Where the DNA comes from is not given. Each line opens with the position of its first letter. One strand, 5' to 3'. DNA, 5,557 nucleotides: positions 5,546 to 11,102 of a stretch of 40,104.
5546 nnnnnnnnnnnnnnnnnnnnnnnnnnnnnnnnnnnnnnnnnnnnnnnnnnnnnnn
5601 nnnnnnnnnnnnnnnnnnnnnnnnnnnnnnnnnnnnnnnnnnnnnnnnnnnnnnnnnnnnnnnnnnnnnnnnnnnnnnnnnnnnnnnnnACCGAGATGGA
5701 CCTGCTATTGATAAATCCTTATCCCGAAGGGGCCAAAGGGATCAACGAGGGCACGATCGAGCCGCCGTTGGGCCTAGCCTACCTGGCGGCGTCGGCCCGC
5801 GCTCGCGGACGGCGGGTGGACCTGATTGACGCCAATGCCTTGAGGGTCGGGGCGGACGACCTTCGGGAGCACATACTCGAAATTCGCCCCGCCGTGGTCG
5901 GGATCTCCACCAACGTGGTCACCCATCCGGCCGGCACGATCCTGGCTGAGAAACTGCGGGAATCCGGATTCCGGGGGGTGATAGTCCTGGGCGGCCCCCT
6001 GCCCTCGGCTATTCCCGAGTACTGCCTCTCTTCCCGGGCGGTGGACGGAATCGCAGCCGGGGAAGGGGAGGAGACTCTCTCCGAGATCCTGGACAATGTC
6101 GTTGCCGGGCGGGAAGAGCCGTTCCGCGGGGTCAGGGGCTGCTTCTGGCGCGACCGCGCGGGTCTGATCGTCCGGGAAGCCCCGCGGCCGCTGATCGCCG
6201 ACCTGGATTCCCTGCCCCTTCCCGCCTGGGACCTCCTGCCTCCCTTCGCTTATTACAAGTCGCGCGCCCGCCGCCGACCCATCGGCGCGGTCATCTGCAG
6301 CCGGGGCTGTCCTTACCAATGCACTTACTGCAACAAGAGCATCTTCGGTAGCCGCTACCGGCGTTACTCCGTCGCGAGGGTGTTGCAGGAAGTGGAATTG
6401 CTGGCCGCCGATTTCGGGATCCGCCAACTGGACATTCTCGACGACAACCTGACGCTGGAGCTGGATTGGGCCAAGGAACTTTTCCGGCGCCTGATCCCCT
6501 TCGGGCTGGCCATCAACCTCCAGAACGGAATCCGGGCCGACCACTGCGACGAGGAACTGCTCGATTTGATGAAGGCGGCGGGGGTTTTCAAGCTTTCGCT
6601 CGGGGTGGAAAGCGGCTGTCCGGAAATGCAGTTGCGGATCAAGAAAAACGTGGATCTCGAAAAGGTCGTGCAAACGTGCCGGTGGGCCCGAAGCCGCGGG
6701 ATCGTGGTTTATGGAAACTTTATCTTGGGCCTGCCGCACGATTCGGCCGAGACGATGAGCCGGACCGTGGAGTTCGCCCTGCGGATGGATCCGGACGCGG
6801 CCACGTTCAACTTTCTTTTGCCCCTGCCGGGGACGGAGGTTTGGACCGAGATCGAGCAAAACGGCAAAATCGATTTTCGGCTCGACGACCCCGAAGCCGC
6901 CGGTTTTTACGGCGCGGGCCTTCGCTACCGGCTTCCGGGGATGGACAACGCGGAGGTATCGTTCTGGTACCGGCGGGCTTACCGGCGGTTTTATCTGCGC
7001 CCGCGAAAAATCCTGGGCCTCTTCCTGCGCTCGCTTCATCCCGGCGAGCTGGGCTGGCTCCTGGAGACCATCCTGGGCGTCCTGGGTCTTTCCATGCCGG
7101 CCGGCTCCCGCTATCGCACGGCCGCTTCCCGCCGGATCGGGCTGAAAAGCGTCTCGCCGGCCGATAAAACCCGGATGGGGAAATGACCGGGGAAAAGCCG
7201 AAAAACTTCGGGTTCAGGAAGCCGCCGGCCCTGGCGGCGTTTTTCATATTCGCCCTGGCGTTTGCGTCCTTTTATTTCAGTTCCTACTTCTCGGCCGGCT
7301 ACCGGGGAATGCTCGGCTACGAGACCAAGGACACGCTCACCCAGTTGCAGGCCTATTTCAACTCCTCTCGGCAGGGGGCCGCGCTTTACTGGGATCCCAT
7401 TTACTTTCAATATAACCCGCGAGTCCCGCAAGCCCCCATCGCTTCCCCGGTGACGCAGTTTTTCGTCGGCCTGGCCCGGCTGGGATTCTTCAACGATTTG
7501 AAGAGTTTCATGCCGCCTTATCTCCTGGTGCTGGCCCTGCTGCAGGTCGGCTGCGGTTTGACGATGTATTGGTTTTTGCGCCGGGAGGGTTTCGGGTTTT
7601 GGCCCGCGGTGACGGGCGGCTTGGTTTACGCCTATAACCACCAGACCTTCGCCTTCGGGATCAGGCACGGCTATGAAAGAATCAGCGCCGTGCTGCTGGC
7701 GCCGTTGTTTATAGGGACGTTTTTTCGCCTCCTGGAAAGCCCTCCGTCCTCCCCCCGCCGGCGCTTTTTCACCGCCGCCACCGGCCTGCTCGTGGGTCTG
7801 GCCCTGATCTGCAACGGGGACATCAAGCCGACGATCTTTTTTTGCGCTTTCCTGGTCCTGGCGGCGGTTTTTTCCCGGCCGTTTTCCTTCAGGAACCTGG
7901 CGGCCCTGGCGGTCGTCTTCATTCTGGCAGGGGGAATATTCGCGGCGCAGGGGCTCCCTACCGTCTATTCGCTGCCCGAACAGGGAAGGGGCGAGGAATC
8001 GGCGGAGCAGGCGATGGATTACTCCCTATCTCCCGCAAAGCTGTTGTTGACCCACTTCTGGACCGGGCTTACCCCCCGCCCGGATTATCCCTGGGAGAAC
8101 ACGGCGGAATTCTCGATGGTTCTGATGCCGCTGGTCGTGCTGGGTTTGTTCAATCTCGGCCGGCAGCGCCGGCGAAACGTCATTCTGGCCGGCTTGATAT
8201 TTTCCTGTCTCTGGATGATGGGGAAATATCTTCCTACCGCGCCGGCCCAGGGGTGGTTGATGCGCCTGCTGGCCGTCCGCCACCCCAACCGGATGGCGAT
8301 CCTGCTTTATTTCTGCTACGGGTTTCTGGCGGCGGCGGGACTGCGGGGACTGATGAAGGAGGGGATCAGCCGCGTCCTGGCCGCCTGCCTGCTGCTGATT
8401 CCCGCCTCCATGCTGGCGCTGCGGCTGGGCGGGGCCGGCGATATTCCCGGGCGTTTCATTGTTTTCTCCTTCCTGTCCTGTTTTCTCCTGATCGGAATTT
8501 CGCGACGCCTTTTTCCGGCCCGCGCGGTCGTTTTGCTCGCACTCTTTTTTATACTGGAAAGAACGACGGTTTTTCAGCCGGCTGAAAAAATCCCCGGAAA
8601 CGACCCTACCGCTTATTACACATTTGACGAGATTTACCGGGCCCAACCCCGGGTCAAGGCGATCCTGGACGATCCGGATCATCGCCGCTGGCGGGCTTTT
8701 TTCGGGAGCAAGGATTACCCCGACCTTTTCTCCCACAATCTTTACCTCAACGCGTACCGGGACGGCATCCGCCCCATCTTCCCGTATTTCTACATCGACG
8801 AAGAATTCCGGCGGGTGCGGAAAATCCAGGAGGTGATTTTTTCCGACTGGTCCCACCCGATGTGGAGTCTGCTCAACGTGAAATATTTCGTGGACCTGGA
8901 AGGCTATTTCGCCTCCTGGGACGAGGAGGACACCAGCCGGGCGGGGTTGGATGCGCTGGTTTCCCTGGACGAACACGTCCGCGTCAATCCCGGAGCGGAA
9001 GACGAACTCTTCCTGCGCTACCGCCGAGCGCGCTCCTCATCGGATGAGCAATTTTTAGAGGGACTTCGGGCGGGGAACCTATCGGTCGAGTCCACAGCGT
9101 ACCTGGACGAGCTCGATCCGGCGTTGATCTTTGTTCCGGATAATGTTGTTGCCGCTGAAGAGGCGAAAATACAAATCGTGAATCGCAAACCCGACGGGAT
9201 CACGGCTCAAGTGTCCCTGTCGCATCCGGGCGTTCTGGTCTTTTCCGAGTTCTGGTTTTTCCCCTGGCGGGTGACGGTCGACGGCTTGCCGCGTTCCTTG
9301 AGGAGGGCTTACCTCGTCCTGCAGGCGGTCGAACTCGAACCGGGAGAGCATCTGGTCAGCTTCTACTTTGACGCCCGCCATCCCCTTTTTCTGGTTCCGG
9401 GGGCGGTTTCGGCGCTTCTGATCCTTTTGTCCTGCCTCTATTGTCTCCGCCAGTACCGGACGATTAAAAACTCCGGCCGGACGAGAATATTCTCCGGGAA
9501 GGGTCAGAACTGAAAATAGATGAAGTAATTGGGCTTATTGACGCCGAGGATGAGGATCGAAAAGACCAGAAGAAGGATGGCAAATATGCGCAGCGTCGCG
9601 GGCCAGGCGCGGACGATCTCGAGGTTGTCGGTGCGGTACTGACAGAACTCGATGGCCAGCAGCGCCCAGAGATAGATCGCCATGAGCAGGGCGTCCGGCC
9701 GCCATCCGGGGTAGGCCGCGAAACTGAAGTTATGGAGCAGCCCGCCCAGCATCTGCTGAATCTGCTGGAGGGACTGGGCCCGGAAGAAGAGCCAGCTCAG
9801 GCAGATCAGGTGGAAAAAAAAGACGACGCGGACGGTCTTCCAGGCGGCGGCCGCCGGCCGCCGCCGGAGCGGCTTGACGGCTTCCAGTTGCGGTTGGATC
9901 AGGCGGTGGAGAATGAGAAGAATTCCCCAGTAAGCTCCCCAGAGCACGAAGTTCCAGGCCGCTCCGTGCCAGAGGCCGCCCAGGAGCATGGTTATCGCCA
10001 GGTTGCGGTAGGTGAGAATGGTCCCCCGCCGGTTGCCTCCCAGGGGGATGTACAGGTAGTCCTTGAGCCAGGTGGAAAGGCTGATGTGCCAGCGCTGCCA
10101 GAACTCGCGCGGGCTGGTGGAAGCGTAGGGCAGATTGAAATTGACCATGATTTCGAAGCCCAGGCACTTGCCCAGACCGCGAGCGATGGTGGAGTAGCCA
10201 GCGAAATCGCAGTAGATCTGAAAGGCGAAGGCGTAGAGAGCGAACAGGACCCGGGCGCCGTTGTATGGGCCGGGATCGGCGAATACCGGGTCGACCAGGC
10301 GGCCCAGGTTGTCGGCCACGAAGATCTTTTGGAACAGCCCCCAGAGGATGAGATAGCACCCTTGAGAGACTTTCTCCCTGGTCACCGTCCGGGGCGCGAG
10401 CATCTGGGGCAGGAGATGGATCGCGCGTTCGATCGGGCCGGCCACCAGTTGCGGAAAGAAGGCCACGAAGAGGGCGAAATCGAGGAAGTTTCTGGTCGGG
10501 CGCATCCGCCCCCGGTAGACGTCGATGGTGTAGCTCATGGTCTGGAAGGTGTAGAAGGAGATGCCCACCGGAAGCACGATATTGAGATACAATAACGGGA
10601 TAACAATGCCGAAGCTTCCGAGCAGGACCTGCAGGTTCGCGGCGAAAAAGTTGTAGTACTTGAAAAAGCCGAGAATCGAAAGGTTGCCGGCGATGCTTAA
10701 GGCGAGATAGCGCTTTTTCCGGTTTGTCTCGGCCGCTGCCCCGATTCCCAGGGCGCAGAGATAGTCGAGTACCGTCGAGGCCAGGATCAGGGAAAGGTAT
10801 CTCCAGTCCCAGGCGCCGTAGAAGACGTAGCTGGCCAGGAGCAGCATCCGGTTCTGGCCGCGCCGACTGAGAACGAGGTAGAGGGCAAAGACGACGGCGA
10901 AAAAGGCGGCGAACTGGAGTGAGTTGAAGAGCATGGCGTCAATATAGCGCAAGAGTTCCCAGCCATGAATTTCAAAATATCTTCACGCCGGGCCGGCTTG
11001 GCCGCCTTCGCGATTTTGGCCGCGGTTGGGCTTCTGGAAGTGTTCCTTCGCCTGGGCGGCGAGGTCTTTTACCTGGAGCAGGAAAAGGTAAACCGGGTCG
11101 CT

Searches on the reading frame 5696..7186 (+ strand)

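Call 16: search_protein_families(library=pfam, proteins=[window:5696-7186:+], max_evalue=0.001)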
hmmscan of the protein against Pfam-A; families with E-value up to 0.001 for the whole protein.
window:5696-7186:+ (496 aa): 2 families
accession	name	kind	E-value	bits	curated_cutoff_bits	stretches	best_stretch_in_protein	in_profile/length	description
PF04055.27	Radical_SAM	-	9.3e-22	78.4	29.5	1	199-361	1-166/166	Radical SAM superfamily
PF02310.24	B12-binding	-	5.1e-18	65.5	32.1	1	19-131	9-120/121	B12 binding domain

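Call 53: search_protein_families(library=ncbifam, proteins=[window:5696-7186:+], max_evalue=0.00001)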
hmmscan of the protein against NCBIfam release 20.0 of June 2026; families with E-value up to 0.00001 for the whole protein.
window:5696-7186:+ (496 aa): 22 families
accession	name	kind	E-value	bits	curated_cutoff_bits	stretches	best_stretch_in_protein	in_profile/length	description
TIGR02026.1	BchE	equivalog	4.6e-49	167.6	481.35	1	4-438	3-432/497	magnesium-protoporphyrin IX monomethyl ester anaerobic oxidative cyclase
TIGR03471.1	HpnJ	equivalog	2.2e-46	158.7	577.6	1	43-443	49-443/472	hopanoid biosynthesis associated radical SAM protein HpnJ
NF050148.1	rSAM_ApyD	equivalog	1.7e-39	135.8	750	1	21-388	22-395/645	RiPP biosynthesis radical SAM protein ApyD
NF038361.1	rSAM_Sden_1168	equivalog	1.9e-37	129.1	575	1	116-394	199-481/560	Sden_1168 family B12-binding radical SAM P-methyltransferase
TIGR03975.1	rSAM_ocin_1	subfamily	3.3e-33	115.1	281.85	1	55-357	119-423/606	RiPP maturation radical SAM C-methyltransferase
TIGR04479.1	bcpD_PhpK_rSAM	subfamily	5.6e-32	110.8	600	1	26-372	74-417/504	PhpK family radical SAM P-methyltransferase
TIGR04367.1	HpnR_B12_rSAM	equivalog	1.5e-27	96.3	650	1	24-398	22-386/490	hopanoid C-3 methylase HpnR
TIGR04295.1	B12_rSAM_oligo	hypoth_equivalog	5.4e-27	94.5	400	1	5-351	4-350/422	TIGR04295 family B12-binding domain-containing radical SAM protein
TIGR04072.2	rSAM_ladder_B12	equivalog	5.7e-27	94.4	360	2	196-385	180-371/443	lipid biosynthesis B12-binding/radical SAM protein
TIGR04014.1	B12_SAM_MJ_0865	equivalog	1.4e-26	93.3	360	1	84-385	61-357/434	methyl-coenzyme M reductase glutamine C-methyltransferase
TIGR04013.1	B12_SAM_MJ_1487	hypoth_equivalog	4.7e-26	91.5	251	2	66-236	45-192/382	TIGR04013 family B12-binding domain/radical SAM domain-containing protein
NF033070.1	rSAM_AprD4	equivalog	5e-26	91.6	500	1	165-393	165-397/456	AprD4 family radical SAM diol-dehydratase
NF033712.0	B12_rSAM_KedN5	subfamily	6.5e-22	77.5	700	1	61-397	59-402/624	KedN5 family methylcobalamin-dependent radical SAM C-methyltransferase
TIGR04385.1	B12_rSAM_cofa1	equivalog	4.7e-21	75.5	450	1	24-360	20-360/438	B12 lower ligand biosynthesis radical SAM protein BzaD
NF045585.1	rSAM_slr0320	equivalog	1.3e-14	53.6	775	1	120-361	166-406/511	photosystem II high light acclimation radical SAM protein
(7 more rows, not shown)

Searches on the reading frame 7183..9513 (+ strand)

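Call 16: search_protein_families(library=pfam, proteins=[window:7183-9513:+], max_evalue=0.001)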
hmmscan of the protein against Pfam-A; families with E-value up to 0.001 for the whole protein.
window:7183-9513:+ (776 aa): 1 family
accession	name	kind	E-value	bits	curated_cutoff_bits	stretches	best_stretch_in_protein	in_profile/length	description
PF09586.16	YfhO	-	3.2e-10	39.5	28.5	1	102-461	81-439/835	Bacterial membrane protein YfhO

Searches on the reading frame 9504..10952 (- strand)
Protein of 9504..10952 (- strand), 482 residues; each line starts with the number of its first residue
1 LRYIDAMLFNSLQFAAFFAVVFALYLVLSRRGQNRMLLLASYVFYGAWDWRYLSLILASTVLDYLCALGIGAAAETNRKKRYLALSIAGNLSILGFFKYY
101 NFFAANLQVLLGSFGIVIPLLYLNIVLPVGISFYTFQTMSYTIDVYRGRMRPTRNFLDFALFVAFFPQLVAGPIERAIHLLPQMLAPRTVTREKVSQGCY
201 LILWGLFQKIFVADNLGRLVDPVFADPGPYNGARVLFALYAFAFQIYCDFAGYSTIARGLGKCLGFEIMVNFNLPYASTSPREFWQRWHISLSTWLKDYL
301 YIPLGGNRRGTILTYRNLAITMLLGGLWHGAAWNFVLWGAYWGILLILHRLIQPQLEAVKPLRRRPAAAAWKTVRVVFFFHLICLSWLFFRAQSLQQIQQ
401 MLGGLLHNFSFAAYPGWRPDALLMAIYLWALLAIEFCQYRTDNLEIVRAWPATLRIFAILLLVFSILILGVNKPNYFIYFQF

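Call 16: search_protein_families(library=pfam, proteins=[window:9504-10952:-], max_evalue=0.001)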
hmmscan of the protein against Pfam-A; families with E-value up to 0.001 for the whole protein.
window:9504-10952:- (482 aa): 1 family
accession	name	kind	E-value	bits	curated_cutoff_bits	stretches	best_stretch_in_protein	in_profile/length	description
PF03062.24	MBOAT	-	4.5e-27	95.6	27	1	155-386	80-331/337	MBOAT, membrane-bound O-acyltransferase family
